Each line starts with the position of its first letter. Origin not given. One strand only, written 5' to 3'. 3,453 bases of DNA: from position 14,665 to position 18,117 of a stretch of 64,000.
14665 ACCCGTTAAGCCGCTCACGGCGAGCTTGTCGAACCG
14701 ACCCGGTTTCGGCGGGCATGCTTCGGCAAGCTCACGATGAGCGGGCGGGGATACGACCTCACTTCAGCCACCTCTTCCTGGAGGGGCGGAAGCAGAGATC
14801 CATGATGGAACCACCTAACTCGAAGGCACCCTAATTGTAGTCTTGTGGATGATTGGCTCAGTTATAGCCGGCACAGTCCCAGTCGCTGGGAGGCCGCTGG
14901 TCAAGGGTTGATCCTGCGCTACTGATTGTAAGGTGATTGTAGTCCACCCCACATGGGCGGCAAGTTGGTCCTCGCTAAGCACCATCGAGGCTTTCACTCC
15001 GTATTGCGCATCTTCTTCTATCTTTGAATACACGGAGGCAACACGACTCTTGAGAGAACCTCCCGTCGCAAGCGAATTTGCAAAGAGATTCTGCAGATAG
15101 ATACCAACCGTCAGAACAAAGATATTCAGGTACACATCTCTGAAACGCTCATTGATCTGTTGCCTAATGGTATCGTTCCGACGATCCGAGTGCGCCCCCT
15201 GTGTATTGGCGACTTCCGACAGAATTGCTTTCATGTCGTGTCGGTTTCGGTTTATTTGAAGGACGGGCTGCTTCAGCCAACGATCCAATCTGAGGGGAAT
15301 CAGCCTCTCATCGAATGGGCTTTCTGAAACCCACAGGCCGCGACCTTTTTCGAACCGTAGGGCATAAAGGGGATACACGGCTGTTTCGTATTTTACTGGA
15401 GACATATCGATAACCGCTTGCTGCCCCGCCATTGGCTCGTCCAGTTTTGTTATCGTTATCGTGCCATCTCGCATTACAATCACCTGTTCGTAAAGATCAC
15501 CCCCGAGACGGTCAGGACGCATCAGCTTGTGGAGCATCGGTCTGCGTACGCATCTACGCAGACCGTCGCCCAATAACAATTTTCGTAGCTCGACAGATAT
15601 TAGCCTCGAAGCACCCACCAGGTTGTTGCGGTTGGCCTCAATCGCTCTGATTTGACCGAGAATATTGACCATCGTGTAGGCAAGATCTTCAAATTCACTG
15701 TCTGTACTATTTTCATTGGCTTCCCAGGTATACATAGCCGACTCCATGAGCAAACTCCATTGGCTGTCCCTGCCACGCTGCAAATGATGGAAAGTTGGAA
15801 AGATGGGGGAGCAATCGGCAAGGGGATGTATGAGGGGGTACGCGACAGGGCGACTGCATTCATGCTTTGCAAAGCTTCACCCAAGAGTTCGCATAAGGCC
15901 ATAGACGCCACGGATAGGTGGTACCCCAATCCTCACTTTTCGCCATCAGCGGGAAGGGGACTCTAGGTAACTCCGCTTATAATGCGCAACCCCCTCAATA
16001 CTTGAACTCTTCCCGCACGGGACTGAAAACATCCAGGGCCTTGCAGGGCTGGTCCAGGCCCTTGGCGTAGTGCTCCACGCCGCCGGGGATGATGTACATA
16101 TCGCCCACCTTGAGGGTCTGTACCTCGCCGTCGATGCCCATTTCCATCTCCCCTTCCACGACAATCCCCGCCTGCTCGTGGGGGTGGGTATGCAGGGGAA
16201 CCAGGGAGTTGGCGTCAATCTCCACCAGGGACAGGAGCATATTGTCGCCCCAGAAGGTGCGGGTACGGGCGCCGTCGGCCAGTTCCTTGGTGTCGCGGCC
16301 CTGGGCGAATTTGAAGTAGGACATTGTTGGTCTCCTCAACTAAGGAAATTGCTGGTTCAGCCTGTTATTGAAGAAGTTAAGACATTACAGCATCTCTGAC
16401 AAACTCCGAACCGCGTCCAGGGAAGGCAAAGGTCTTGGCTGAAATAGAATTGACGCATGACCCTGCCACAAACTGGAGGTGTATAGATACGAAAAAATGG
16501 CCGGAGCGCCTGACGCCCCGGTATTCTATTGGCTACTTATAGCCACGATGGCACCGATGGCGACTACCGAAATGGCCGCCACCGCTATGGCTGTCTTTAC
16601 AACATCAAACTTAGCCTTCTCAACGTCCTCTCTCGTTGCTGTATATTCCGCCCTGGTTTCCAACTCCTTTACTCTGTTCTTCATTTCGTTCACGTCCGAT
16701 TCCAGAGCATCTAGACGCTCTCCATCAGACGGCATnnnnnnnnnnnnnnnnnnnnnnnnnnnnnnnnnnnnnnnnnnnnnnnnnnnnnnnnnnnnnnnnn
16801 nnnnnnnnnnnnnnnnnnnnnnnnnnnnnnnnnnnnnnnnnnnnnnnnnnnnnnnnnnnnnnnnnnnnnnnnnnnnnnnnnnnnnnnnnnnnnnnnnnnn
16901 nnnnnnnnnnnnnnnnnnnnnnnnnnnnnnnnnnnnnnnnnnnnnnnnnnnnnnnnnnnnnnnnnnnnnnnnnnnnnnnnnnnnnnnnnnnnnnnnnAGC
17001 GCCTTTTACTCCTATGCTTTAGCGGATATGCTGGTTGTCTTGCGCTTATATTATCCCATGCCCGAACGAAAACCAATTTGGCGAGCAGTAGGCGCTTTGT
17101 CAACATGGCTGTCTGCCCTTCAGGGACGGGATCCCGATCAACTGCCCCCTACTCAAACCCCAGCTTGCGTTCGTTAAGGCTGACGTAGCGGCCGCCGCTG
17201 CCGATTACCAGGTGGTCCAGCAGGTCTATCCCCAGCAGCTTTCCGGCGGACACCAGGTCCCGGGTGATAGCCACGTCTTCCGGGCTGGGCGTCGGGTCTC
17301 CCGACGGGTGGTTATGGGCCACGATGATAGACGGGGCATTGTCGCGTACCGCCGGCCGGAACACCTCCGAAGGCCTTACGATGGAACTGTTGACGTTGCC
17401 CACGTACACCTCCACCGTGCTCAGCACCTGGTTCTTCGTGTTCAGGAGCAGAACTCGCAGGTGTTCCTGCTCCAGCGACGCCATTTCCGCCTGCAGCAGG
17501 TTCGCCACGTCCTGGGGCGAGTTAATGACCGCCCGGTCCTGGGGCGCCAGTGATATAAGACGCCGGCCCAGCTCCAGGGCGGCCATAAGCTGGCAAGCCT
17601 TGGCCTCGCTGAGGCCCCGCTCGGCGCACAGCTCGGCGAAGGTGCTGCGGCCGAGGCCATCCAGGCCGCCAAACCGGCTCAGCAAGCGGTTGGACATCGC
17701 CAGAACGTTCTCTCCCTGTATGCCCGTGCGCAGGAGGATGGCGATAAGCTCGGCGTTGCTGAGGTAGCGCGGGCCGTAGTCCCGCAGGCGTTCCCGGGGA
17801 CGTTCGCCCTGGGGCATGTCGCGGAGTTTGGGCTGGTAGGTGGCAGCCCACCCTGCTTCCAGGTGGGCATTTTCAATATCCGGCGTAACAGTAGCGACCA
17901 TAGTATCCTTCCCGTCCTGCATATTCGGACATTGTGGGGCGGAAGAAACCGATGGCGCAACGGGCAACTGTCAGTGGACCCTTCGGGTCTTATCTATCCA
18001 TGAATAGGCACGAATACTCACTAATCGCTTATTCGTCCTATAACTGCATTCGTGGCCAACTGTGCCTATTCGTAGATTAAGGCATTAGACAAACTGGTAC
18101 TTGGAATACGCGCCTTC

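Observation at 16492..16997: Overlapping two-gene mini-operon: HicB-like protein plus tail-anchored coiled-coil mini-protein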

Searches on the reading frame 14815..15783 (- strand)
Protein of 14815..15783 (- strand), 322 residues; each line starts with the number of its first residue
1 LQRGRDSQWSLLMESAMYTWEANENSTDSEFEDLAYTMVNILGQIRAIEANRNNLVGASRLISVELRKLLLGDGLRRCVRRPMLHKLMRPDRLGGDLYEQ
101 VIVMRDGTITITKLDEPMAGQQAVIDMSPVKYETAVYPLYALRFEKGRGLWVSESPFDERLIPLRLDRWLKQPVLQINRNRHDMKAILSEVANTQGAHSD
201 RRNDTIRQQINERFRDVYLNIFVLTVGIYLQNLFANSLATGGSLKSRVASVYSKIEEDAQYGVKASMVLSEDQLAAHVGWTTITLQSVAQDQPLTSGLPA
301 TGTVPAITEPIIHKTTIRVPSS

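Call 3: search_protein_families(library=pfam, proteins=[window:14815-15783:-], max_evalue=1)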
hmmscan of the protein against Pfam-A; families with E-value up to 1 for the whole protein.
window:14815-15783:- (322 aa): 1 family
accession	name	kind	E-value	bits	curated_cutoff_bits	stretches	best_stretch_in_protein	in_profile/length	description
PF06826.17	Asp-Al_Ex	-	0.038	14.3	27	1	205-244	46-85/167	Predicted Permease Membrane Region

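Call 7: search_protein_families(library=ncbifam, proteins=[window:14815-15783:-], max_evalue=1)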
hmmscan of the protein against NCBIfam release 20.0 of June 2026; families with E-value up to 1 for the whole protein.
window:14815-15783:- (322 aa): 0 families

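Call 8: search_protein_families(library=phrogs, proteins=[window:14815-15783:-], max_evalue=1)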
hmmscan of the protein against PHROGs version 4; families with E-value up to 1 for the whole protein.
window:14815-15783:- (322 aa): 0 families

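Call 67: search_protein_families(library=padloc, proteins=[window:14815-15783:-], max_evalue=1)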
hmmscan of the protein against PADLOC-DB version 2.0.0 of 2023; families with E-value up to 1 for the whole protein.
window:14815-15783:- (322 aa): 0 families

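Call 93: search_solved_structures(query=window:14815-15783:-, max_evalue=1)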
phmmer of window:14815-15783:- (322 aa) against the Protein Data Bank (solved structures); distinct sequences matched with E-value up to 1: 0.

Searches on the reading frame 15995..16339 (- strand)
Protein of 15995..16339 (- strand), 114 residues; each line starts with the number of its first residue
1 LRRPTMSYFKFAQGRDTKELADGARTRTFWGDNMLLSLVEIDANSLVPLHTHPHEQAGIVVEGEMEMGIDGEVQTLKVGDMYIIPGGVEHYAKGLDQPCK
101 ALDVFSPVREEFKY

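Call 3: search_protein_families(library=pfam, proteins=[window:15995-16339:-], max_evalue=1)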
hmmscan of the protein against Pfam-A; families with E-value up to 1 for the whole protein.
window:15995-16339:- (114 aa): 10 families
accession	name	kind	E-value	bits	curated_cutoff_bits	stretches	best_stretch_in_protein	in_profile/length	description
PF07883.17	Cupin_2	-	1.6e-15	57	27.2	1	38-105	2-70/70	Cupin domain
PF00190.28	Cupin_1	-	2.1e-05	24.6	22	1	35-100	34-108/151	Cupin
PF02311.25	AraC_binding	-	0.00066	19.9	21.1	1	44-91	13-60/135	AraC-like ligand binding domain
PF12973.13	Cupin_7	-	0.0025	18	27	1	37-91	36-86/105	ChrR Cupin-like domain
PF21621.3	MPI_cupin_dom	-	0.021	15.2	27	1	58-91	33-66/79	Mannose-6-phosphate isomerase, cupin domain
PF06339.18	Ectoine_synth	-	0.07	13.8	27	1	40-107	41-109/127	Ectoine synthase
PF07847.18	PCO_ADO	-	0.079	12.8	27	0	32-54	42-64/201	PCO_ADO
PF16867.11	DMSP_lyase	-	0.083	13.1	27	1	42-99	103-160/162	Dimethlysulfonioproprionate lyase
PF05899.18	Cupin_3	-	0.093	12.9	23.5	1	54-89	26-61/74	EutQ-like cupin domain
PF06249.18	EutQ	-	0.18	12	21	1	57-87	98-128/152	Ethanolamine utilisation protein EutQ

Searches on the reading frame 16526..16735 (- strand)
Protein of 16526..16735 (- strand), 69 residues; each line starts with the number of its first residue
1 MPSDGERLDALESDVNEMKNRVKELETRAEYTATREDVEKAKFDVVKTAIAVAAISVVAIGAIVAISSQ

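Call 3: search_protein_families(library=pfam, proteins=[window:16526-16735:-], max_evalue=1)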
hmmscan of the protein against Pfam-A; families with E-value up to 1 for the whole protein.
window:16526-16735:- (69 aa): 12 families
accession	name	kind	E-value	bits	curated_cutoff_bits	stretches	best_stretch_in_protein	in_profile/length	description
PF01105.29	EMP24_GP25L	-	0.0077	16.7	25.9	1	6-66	111-169/182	emp24/gp25L/p24 family/GOLD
PF14235.11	DUF4337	-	0.014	16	27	1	7-64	85-137/161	Domain of unknown function (DUF4337)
PF07798.16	CCDC90-like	-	0.015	15.6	33.5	1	12-60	118-168/175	Coiled-coil domain-containing protein 90-like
PF20225.4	DUF6584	-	0.024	15.1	27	1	6-65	108-169/171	Family of unknown function (DUF6584)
PF01025.24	GrpE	-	0.032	14.4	25.8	1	5-55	17-65/165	GrpE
PF10805.13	DUF2730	-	0.038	14.5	24.9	1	8-47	35-74/102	Protein of unknown function (DUF2730)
PF06810.17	Phage_scaffold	-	0.038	14.4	35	1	7-52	56-101/170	Phage capsid assembly scaffolding protein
PF00957.27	Synaptobrevin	-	0.047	14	26.4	1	4-60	29-85/89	Synaptobrevin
PF02181.28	FH2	-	0.065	12.8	34.8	1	8-55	278-325/372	Formin Homology 2 Domain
PF17489.7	Tnp_22_trimer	-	0.17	12.7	22.2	1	6-28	7-29/43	L1 transposable element trimerization domain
PF24020.1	DUF7333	-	0.21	12.1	27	1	42-66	1-25/61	Family of unknown function (DUF7333)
PF10779.14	XhlA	-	0.63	10.7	34.7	0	6-34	4-32/67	Haemolysin XhlA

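Call 7: search_protein_families(library=ncbifam, proteins=[window:16526-16735:-], max_evalue=1)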
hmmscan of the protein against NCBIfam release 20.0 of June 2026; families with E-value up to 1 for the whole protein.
window:16526-16735:- (69 aa): 5 families
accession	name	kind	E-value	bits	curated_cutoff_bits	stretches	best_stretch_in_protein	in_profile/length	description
NF053525.1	thylo_ssr2422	subfamily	0.00075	19.9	38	1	6-58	16-72/77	ssr2422 family thylakoid membrane protein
NF011925.1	PRK15396.1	subfamily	0.013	15.8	108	1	5-46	24-63/78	major outer membrane lipoprotein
NF010758.0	PRK14161.1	equivalog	0.016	14.9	206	1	6-58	26-76/178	nucleotide exchange factor GrpE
NF033885.1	conj_TraP_IncI1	equivalog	0.049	13.4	135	1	5-40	113-148/217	conjugal transfer protein TraP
NF052344.1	slr1601_fam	subfamily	0.18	11.9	70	1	6-29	37-60/91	slr1601 family putative cell division protein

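Call 8: search_protein_families(library=phrogs, proteins=[window:16526-16735:-], max_evalue=1)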
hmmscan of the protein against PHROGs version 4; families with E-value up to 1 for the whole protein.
window:16526-16735:- (69 aa): 13 families
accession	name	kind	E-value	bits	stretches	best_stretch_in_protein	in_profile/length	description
phrog_27382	-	unknown function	0.00031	21.4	1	7-26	4-26/51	-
phrog_6136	-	unknown function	0.0011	19.9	1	7-64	42-96/120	-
phrog_5211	-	unknown function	0.0049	18.1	1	6-65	36-96/112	-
phrog_2101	-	unknown function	0.015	16.7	1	10-57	132-178/194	-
phrog_5225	-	unknown function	0.037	15.4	1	8-66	37-85/92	-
phrog_3556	-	unknown function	0.094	12.8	1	6-45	174-211/276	-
phrog_6179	-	unknown function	0.11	14.2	1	7-51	28-72/93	-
phrog_4442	-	unknown function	0.11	13.5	1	8-39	36-67/76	-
phrog_8370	-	unknown function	0.17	13.2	1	15-56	49-89/105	-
phrog_33507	-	unknown function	0.22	12.5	1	16-56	102-143/210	-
phrog_25353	-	unknown function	0.26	12.8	0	11-41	22-53/74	-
phrog_1193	-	other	0.29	12.1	1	11-40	4-33/76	hemolysin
phrog_32712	-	unknown function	0.98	11.1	1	2-47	3-48/94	-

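Call 9: find_homologous_proteins(query=window:16526-16735:-, max_evalue=0.01)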
Query window:16526-16735:- (69 aa): 4 proteins with E <= 0.01 among 12 candidates.
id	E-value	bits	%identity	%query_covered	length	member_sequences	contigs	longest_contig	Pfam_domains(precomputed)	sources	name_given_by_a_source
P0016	2.4e-31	123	93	100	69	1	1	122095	-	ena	-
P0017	3.1e-27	110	88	100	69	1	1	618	-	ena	-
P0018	2.6e-19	85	85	80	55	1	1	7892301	-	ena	-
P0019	1.8e-17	80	87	45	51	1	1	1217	-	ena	-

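Call 47: find_homologous_proteins(query=A3, max_evalue=0.01)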
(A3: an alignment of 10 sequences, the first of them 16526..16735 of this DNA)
Query A3 (10 sequences) (69 aa, profile of the alignment): 41 proteins with E <= 0.01 among 8000 candidates.
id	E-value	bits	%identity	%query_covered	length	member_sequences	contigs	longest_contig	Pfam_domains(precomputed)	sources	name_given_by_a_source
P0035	9.4e-26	107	36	97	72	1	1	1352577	-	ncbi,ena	-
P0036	2.2e-25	106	49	96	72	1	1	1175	-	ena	-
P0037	2.8e-25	106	47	96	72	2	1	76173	-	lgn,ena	-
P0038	3.2e-25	106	46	96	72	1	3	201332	-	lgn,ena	-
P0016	4.5e-25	105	93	100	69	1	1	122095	-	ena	-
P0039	6.9e-25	104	50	96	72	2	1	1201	-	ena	-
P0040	2.9e-24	102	47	77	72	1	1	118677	-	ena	-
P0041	3.4e-24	102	53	77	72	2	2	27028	-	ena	-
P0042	7.1e-24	101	49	96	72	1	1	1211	-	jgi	-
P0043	7.8e-24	101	45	91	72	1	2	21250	-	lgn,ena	-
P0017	9.9e-24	101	88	100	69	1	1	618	-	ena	-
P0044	1.1e-22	97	49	77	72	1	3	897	-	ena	-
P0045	8.1e-22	95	41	96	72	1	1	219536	-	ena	-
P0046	2.5e-21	93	49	96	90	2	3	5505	-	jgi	jgi:hypothetical protein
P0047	4.5e-18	83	32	99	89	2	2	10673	-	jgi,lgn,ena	-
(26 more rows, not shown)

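Call 48: search_protein_families(library=pfam, alignment_id=A3, max_evalue=1)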
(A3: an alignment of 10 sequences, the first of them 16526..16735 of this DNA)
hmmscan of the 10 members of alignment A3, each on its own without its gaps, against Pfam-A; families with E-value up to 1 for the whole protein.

A. member 1, window:16526-16735:- (69 aa): 12 families
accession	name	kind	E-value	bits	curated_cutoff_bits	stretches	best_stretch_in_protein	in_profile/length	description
PF01105.29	EMP24_GP25L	-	0.0077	16.7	25.9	1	6-66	111-169/182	emp24/gp25L/p24 family/GOLD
PF14235.11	DUF4337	-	0.014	16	27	1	7-64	85-137/161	Domain of unknown function (DUF4337)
PF07798.16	CCDC90-like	-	0.015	15.6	33.5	1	12-60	118-168/175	Coiled-coil domain-containing protein 90-like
PF20225.4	DUF6584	-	0.024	15.1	27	1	6-65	108-169/171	Family of unknown function (DUF6584)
PF01025.24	GrpE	-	0.032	14.4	25.8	1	5-55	17-65/165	GrpE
PF10805.13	DUF2730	-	0.038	14.5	24.9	1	8-47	35-74/102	Protein of unknown function (DUF2730)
PF06810.17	Phage_scaffold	-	0.038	14.4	35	1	7-52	56-101/170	Phage capsid assembly scaffolding protein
PF00957.27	Synaptobrevin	-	0.047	14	26.4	1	4-60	29-85/89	Synaptobrevin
PF02181.28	FH2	-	0.065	12.8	34.8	1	8-55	278-325/372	Formin Homology 2 Domain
PF17489.7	Tnp_22_trimer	-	0.17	12.7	22.2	1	6-28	7-29/43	L1 transposable element trimerization domain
PF24020.1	DUF7333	-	0.21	12.1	27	1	42-66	1-25/61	Family of unknown function (DUF7333)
PF10779.14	XhlA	-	0.63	10.7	34.7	0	6-34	4-32/67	Haemolysin XhlA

B. families by the number of members that match (of 10 scanned): 35 families (the first 25 are shown)
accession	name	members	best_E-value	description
PF07798.16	CCDC90-like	5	0.0022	Coiled-coil domain-containing protein 90-like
PF01105.29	EMP24_GP25L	5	0.0029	emp24/gp25L/p24 family/GOLD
PF10805.13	DUF2730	5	0.037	Protein of unknown function (DUF2730)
PF23991.1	DUF7310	4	0.014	Coiled-coil region of unknown function (DUF7310)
PF20225.4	DUF6584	3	0.0051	Family of unknown function (DUF6584)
PF14235.11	DUF4337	3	0.014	Domain of unknown function (DUF4337)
PF11471.13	Sugarporin_N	2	0.00064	Maltoporin periplasmic N-terminal extension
PF00435.27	Spectrin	2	0.0029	Spectrin repeat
PF04012.17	PspA_IM30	2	0.008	PspA/IM30 family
PF06810.17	Phage_scaffold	2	0.016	Phage capsid assembly scaffolding protein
PF01025.24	GrpE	2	0.032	GrpE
PF00957.27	Synaptobrevin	2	0.047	Synaptobrevin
PF10779.14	XhlA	2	0.63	Haemolysin XhlA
PF08663.15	HalX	1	0.0022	HalX domain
PF08653.15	DASH_Dam1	1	0.017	DASH complex subunit Dam1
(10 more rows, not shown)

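Call 67: search_protein_families(library=padloc, proteins=[window:16526-16735:-], max_evalue=1)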
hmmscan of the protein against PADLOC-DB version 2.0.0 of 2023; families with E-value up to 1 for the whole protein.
window:16526-16735:- (69 aa): 1 family
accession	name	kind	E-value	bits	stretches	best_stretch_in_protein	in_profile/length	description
PDLC04618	PDC-M38B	-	0.014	12.8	1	15-46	175-206/244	-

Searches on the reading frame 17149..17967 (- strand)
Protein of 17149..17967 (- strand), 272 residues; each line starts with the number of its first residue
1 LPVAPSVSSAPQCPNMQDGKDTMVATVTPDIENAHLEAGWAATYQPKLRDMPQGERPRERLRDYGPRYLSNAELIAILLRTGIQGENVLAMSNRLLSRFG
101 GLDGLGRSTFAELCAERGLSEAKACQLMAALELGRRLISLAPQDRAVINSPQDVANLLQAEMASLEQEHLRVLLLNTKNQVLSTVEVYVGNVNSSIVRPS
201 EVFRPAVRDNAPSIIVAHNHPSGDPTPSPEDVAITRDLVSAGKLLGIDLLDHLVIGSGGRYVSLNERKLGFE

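Call 3: search_protein_families(library=pfam, proteins=[window:17149-17967:-], max_evalue=1)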
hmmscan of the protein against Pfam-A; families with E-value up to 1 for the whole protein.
window:17149-17967:- (272 aa): 4 families
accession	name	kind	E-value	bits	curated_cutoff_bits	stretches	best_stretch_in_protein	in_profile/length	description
PF04002.20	RadC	-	1.3e-43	148.2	22.1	1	148-268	1-120/121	RadC-like JAB domain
PF20582.4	UPF0758_N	-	2.6e-25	88.7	27.1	1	49-125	2-77/77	UPF0758 N-terminal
PF14464.11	Prok-JAB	-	0.0024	18.2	25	1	157-245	8-95/114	Prokaryotic homologs of the JAB domain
PF07302.16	AroM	-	0.048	13.6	23.8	1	119-207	37-118/219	AroM protein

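Call 67: search_protein_families(library=padloc, proteins=[window:17149-17967:-], max_evalue=1)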
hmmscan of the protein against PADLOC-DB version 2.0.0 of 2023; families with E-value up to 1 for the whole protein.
window:17149-17967:- (272 aa): 3 families
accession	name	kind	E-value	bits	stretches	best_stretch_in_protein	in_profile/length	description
PDLC00900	JAB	-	0.015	13.4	1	216-244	92-120/159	JAB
PDLC00908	JAB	-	0.052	11.4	1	217-256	104-142/168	JAB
PDLC00907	JAB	-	0.053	11.7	1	218-242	61-85/140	JAB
